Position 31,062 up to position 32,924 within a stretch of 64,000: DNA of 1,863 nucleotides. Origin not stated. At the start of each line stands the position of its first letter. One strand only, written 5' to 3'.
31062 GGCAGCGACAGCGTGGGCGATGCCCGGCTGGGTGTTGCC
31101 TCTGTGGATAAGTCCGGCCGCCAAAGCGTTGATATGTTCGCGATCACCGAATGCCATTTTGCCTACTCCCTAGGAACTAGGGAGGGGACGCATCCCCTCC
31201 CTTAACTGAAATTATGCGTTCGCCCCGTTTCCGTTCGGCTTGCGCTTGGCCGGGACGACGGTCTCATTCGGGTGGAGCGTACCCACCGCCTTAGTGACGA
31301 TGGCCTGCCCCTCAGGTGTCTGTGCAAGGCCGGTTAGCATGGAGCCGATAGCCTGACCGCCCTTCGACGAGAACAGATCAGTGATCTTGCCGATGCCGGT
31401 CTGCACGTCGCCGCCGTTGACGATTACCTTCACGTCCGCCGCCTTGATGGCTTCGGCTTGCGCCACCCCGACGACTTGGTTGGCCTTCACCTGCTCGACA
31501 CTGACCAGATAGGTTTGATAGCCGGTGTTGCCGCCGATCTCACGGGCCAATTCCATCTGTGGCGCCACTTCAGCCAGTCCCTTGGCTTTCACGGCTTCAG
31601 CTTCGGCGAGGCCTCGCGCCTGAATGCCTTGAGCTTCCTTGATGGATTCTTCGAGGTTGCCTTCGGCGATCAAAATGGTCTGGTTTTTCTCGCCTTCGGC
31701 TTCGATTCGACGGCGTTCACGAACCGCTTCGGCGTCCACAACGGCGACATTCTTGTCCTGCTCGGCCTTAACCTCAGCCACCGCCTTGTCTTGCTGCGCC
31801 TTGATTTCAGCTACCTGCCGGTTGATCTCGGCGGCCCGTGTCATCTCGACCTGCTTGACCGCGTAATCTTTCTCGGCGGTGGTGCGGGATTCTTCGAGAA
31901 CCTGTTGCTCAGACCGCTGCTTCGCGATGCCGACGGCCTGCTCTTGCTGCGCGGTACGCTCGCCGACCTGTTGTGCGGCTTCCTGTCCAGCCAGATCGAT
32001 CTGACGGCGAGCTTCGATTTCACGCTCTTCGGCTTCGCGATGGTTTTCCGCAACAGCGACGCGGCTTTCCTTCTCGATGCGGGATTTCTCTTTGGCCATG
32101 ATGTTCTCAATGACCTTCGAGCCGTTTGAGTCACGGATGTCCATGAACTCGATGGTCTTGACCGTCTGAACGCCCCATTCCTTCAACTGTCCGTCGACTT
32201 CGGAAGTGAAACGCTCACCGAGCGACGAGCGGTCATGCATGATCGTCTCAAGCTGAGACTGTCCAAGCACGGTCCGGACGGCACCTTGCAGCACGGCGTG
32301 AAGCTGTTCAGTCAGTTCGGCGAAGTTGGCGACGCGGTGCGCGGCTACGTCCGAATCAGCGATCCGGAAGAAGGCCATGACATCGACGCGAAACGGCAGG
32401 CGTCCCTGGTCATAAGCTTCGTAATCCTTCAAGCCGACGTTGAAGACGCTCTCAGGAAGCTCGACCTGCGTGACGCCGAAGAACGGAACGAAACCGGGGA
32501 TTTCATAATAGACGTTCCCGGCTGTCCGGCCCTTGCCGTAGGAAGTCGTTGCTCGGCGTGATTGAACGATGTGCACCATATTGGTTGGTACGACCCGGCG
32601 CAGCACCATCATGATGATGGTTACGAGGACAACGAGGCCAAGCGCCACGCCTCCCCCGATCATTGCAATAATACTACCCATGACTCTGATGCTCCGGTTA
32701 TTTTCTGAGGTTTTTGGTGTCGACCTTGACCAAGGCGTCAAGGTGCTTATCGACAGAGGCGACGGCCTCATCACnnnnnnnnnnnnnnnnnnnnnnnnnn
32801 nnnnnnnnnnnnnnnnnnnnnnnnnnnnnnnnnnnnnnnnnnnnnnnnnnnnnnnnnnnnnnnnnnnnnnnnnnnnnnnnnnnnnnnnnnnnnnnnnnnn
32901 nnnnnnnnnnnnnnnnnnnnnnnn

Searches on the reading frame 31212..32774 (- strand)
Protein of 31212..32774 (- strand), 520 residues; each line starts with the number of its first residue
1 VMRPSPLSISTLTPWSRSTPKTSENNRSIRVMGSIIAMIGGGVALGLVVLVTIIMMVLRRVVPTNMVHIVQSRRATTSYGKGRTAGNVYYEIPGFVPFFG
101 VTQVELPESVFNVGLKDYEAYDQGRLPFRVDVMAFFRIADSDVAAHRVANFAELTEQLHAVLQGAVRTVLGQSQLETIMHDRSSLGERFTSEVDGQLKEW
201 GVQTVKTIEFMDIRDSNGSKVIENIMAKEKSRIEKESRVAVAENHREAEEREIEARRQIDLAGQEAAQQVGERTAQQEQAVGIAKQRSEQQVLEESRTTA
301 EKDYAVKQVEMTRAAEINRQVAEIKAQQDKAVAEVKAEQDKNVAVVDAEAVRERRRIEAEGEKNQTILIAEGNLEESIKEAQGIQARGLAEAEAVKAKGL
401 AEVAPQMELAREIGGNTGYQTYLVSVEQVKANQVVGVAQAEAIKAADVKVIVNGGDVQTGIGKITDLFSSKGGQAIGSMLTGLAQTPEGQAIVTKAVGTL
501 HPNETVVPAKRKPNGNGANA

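Call 9: search_protein_families(library=phrogs, proteins=[window:31212-32774:-], max_evalue=0.001)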
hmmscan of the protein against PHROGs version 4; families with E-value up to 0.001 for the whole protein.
window:31212-32774:- (520 aa): 0 families

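Call 10: search_protein_families(library=pfam, proteins=[window:31212-32774:-], max_evalue=0.001)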
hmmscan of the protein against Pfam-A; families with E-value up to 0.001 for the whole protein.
window:31212-32774:- (520 aa): 1 family
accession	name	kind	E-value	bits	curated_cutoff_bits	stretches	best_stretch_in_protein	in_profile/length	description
PF01145.31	Band_7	-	4.9e-14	53.2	23.6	1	96-245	29-175/176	SPFH domain / Band 7 family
